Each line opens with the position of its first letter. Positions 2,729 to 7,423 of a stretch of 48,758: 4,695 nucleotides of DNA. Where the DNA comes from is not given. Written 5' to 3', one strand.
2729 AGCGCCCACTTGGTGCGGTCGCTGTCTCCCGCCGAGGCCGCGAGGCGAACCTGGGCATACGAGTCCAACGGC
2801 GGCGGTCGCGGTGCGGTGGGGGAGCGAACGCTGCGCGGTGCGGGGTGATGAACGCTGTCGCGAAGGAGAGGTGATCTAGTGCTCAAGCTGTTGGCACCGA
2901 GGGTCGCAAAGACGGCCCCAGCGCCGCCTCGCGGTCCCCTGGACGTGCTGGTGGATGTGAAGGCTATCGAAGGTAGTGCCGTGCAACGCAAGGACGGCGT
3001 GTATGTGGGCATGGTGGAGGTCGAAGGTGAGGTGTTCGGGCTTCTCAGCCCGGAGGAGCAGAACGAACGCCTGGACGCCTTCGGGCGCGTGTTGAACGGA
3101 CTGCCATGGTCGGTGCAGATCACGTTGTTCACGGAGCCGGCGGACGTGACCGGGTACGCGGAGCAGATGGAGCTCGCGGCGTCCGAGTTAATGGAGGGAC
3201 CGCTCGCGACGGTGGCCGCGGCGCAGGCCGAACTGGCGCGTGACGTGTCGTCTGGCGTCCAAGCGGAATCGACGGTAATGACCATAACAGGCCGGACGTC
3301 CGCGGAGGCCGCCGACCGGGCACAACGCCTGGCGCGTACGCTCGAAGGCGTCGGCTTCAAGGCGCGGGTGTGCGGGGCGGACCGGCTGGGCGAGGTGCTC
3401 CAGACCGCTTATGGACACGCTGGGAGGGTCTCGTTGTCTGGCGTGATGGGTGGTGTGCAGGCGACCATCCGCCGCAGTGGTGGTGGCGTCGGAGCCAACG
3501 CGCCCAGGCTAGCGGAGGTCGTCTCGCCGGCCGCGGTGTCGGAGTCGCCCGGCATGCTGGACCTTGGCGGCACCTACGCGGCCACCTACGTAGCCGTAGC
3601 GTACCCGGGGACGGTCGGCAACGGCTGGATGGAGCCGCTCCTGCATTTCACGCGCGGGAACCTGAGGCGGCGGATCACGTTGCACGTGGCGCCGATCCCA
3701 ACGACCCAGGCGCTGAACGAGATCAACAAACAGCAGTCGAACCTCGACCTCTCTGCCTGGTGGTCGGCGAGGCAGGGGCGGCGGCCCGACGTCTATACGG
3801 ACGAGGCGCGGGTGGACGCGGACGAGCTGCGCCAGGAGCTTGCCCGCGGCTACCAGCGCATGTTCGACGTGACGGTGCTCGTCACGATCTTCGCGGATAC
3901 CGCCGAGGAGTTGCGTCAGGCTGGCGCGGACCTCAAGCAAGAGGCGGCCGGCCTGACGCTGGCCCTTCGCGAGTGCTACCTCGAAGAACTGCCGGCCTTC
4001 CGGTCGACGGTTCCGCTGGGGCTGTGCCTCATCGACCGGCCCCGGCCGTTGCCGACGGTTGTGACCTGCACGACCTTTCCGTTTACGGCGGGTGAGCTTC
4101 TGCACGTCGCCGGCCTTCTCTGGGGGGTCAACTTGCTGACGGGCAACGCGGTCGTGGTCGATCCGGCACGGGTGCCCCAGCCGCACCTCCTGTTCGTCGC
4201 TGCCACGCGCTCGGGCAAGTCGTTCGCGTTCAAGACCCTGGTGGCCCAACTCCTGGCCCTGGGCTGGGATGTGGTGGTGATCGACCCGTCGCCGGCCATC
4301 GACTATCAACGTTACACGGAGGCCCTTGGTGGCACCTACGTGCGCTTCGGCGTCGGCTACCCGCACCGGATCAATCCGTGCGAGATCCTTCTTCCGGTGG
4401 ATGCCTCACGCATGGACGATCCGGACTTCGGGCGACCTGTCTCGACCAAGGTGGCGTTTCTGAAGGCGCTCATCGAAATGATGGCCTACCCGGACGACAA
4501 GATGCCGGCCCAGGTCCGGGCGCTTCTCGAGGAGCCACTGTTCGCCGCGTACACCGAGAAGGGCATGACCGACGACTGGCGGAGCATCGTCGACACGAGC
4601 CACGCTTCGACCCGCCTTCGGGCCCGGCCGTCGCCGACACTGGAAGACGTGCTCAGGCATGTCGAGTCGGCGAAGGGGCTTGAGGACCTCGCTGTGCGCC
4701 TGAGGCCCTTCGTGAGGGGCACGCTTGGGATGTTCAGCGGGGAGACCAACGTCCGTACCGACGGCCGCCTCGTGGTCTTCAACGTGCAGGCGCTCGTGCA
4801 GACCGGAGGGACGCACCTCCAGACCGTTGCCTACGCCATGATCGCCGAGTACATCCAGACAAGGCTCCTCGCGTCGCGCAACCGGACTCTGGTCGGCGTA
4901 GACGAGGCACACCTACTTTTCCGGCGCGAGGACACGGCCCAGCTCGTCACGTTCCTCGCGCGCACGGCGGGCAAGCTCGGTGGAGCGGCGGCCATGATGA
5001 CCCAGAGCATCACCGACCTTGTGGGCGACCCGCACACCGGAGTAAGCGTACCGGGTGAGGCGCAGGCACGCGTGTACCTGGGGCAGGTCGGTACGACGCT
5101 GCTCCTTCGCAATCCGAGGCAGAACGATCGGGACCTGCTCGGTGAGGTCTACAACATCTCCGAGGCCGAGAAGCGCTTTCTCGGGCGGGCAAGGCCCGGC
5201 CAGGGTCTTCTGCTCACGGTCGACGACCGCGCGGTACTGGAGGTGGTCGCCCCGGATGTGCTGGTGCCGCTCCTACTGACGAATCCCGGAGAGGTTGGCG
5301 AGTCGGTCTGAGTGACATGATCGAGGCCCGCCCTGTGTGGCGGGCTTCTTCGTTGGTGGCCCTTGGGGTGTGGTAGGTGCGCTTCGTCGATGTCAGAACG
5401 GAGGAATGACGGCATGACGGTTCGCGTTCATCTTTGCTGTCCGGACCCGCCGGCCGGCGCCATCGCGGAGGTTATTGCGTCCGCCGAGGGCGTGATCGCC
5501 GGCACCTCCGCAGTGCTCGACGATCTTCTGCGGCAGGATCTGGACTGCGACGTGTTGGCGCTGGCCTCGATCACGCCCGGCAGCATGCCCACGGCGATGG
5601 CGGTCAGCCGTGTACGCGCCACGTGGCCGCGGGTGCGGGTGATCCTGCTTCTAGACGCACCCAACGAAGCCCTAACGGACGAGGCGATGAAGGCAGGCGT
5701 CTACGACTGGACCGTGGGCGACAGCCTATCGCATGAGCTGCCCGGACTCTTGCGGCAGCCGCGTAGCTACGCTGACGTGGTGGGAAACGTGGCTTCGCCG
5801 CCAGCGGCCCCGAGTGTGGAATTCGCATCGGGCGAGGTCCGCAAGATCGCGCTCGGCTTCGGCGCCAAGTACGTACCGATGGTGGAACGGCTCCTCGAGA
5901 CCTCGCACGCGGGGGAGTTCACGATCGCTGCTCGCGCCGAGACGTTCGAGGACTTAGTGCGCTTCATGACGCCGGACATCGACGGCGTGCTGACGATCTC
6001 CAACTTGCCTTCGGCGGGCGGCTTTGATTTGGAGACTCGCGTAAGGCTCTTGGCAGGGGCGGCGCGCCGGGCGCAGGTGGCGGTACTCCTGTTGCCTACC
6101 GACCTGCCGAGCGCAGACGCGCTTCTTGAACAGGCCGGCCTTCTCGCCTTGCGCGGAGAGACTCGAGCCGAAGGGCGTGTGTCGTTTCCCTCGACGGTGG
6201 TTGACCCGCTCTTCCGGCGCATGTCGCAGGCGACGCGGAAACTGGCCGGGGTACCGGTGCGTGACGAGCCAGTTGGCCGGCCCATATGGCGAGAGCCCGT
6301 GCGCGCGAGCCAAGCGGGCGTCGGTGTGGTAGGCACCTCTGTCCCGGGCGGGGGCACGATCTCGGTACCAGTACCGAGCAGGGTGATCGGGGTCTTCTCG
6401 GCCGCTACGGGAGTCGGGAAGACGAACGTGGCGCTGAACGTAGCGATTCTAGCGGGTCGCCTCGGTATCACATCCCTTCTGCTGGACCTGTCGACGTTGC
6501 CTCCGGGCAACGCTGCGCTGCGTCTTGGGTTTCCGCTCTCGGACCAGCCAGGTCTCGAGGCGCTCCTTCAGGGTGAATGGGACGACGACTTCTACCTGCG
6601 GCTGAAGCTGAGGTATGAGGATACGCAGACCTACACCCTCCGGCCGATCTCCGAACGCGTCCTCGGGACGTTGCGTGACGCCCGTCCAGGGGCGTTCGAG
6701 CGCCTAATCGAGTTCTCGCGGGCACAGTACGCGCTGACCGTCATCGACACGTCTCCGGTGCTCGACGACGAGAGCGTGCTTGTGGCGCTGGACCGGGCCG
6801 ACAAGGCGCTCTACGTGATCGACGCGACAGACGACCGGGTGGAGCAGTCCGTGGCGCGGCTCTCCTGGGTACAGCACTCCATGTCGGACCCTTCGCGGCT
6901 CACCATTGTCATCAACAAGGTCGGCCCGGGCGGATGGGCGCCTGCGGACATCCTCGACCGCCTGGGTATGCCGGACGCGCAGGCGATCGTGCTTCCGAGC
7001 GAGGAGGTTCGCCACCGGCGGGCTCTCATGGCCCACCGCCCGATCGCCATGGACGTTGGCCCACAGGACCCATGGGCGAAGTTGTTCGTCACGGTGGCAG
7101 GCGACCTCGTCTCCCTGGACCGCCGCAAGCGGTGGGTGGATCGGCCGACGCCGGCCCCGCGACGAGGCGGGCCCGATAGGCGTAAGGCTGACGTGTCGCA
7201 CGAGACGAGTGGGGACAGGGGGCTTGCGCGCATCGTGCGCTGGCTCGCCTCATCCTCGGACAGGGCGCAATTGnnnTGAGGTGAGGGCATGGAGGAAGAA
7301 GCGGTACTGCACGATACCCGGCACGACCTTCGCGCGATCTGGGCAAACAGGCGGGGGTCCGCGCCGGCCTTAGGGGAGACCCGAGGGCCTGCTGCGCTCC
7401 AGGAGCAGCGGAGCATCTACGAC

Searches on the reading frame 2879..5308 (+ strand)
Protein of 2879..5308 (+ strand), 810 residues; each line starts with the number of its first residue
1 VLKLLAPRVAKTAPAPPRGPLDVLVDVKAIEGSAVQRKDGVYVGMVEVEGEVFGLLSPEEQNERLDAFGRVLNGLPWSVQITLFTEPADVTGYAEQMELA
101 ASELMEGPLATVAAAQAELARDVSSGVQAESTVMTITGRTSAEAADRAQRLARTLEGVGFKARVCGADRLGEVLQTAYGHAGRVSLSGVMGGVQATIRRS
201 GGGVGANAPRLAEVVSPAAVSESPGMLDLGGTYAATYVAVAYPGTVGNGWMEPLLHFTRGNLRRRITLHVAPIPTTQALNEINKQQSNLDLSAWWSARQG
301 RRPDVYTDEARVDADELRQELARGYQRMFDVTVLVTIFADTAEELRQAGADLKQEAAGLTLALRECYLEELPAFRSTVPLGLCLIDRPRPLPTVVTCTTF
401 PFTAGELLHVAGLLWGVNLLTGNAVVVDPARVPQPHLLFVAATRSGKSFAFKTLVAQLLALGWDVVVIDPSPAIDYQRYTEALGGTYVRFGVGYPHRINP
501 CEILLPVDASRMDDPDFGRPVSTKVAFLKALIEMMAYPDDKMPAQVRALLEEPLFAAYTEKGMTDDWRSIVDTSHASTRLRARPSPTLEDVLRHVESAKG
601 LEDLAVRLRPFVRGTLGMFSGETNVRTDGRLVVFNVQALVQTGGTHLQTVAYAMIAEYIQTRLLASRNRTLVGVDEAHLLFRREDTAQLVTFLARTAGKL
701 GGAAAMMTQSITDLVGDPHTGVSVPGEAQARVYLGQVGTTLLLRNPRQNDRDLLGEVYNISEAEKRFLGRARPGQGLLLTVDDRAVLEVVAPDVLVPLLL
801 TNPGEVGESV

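Call 7: search_protein_families(library=pfam, max_evalue=0.01, proteins=[window:2879-5308:+])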
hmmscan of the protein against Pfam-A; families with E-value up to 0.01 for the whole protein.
window:2879-5308:+ (810 aa): 6 families
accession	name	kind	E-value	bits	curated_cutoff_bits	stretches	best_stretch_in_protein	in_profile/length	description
PF19044.6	P-loop_TraG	-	3.1e-09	36.4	25.8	2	628-732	211-314/413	TraG P-loop domain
PF12846.13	AAA_10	-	0.00035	20.2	27.5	1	430-473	17-60/362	AAA-like domain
PF11130.14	TraC_F_IV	-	0.00046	19.8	28.1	1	309-381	303-374/375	TraC protein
PF01935.23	DUF87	-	0.00048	20.7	23.2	1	425-480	14-68/220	Helicase HerA, central domain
PF01580.24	FtsK_SpoIIIE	-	0.00067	19.6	24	1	417-460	24-65/221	FtsK/SpoIIIE family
PF11203.13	EccE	-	0.0043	17.9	23.7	0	144-183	36-75/97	Putative type VII ESX secretion system translocon, EccE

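Call 9: search_protein_families(library=ncbifam, max_evalue=1, proteins=[window:2879-5308:+])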
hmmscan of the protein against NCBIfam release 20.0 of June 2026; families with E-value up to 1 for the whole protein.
window:2879-5308:+ (810 aa): 11 families
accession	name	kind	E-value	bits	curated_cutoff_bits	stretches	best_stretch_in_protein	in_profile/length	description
NF045971.1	conju_CD1110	equivalog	2.6e-67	227.7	325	1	210-780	186-727/752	VirB4-like conjugal transfer ATPase, CD1110 family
NF045975.1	VirB4_plasma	equivalog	3.7e-33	114.3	590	2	26-535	109-613/894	Mbov_0397 family ICE element conjugal transfer ATPase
TIGR02746.1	TraC-F-type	equivalog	4.8e-28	97.5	567.05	2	439-719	435-693/800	type IV secretion system protein TraC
NF042935.1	SCO6880_fam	subfamily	6.8e-26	91.2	60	1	45-382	137-477/477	SCO6880 family protein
TIGR00929.1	VirB4_CagE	subfamily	5.1e-20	71.3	643.1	2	442-770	445-726/792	VirB4 family type IV secretion/conjugal transfer ATPase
NF010278.0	PRK13721.1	subfamily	2e-05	22.7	1177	1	443-719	488-742/874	type IV secretion system protein TraC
TIGR03743.1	SXT_TraD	subfamily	0.0004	19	366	1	429-477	170-218/636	conjugative transfer system coupling protein TraD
NF041017.1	DNA_import_CedB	equivalog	0.0025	16.5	700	0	133-186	176-229/590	DNA import protein CedB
NF009214.0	PRK12563.1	equivalog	0.057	12.8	413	0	658-707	225-274/317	sulfate adenylyltransferase subunit CysD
TIGR03783.1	Bac_Flav_CT_G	subfamily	0.097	10.5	261.55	1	627-735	625-732/829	TraG family conjugative transposon ATPase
NF052333.1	ATPase_TcpF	exception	0.17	9.7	1100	1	278-430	296-449/813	conjugal transfer ATPase TcpF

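Call 82: search_dna_similar(query=window:2879-5308:+, collection=plasmids, mode=protein, max_rows=12)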
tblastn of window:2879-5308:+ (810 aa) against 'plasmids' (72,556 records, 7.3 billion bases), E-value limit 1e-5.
Records with a match: 1212; places in all: 1236; records where one place covers at least 80% of the query: 4.
Best place of each record, by identity: <60% 1212.
By first word of the organism name: Staphylococcus 173; Enterococcus 170; Bacillus 94; Lactiplantibacillus 92; Lactococcus 37; Lacticaseibacillus 33; Sphingobium 29; Clostridium 28; Latilactobacillus 28; Xanthomonas 21; and 163 more.
By predicted mobility (MOB-suite, as given by PLSDB): conjugative 778; non-mobilizable 322; mobilizable 112.
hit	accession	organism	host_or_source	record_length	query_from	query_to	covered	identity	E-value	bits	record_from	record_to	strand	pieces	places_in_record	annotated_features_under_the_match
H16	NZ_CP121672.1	Halobacillus naozhouensis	Calliactis tricolor,single cell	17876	55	784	90%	22.9%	4e-22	110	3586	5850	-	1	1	hypothetical protein (x2)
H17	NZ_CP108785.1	Embleya sp. NBC_00888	-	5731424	217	779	70%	29.2%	1e-27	128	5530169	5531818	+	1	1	none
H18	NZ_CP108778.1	Embleya sp. NBC_00896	-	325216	247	808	69%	29.1%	4e-36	155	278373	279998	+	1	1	ATP-binding protein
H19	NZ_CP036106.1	Bacillus mycoides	cell culture,soil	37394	77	784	87%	22.8%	2e-21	108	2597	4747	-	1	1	DUF87 domain-containing protein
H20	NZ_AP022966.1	Bacillus cereus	-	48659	55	784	90%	22.1%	2e-24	118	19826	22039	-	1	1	DUF87 domain-containing protein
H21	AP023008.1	Bacillus cereus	-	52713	55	784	90%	22.1%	2e-24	118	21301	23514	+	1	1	hypothetical protein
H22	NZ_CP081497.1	Streptomyces sp. BHT-5-2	whole organism,plant soil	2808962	249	784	66%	29.1%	3e-30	136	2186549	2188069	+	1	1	none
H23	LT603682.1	Enterococcus faecium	Homo sapiens,human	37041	265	782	64%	28.5%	2e-33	146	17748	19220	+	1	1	record has no annotation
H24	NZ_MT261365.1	Enterococcus faecium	-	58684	265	782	64%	28.5%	2e-33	146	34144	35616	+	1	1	VirB4-like conjugal transfer ATPase, CD1110 family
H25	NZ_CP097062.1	Enterococcus faecium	whole organism,pet food (BARF)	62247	265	782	64%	28.5%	2e-33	146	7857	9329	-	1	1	VirB4-like conjugal transfer ATPase, CD1110 family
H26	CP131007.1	Enterococcus faecium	Homo sapiens,blood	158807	265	782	64%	28.5%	2e-33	146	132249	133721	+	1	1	none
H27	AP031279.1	Enterococcus faecium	-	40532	265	782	64%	28.5%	7e-33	145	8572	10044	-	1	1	ATP-binding protein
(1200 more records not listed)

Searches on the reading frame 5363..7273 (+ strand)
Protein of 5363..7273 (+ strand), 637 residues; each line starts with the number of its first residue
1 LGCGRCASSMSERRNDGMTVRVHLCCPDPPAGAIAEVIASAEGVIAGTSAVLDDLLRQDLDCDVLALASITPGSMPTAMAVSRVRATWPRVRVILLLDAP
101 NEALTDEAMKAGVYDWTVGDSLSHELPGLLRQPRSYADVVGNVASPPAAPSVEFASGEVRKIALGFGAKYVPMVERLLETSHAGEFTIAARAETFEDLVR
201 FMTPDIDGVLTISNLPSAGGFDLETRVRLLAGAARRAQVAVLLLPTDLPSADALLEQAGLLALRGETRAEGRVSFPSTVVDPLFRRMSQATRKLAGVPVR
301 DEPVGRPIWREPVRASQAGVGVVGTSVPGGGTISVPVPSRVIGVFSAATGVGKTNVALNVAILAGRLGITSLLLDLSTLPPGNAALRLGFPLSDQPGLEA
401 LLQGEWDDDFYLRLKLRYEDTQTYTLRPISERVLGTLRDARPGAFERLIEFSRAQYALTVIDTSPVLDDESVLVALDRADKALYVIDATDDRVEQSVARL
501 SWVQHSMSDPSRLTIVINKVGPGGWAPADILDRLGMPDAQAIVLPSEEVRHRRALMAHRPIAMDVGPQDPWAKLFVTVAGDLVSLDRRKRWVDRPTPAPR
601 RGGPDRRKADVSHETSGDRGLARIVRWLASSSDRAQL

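Call 7: search_protein_families(library=pfam, max_evalue=0.01, proteins=[window:5363-7273:+])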
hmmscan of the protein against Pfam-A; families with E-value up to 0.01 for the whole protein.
window:5363-7273:+ (637 aa): 1 family
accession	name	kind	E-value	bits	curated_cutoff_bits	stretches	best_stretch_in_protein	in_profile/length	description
PF01656.29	CbiA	-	0.0083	16.5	25.4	0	344-376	3-35/125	CobQ/CobB/MinD/ParA nucleotide binding domain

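Call 9: search_protein_families(library=ncbifam, max_evalue=1, proteins=[window:5363-7273:+])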
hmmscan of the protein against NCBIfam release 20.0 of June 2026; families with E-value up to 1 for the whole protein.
window:5363-7273:+ (637 aa): 8 families
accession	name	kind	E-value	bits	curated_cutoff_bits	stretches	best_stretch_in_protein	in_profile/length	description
TIGR03815.1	CpaE_hom_Actino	equivalog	2.4e-07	30.2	154.45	1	339-542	111-305/340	septum site-determining protein Ssd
TIGR03029.1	EpsG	equivalog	1.6e-05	24.2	313.8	1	340-498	104-255/274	chain length determinant protein tyrosine kinase EpsG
TIGR03371.1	cellulose_yhjQ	equivalog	0.0001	21.9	157.85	1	341-524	3-182/246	cellulose biosynthesis protein BcsQ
TIGR01007.1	eps_fam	subfamily_domain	0.00048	19.7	108.05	1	340-520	18-190/204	polysaccharide biosynthesis tyrosine autokinase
NF041546.1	ParA_partition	equivalog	0.005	16.4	180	1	445-522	66-144/203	ParA family partition ATPase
TIGR01969.1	minD_arch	subfamily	0.023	13.9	201.75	1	340-583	1-231/251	cell division ATPase MinD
NF041136.1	MrpORP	equivalog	0.083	12.2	450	1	340-376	6-42/365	iron-sulfur cluster carrier protein MrpORP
TIGR03018.1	pepcterm_TyrKin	hypoth_equivalog_domain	0.085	12.2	230.65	1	341-404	37-98/207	XrtA-associated tyrosine autokinase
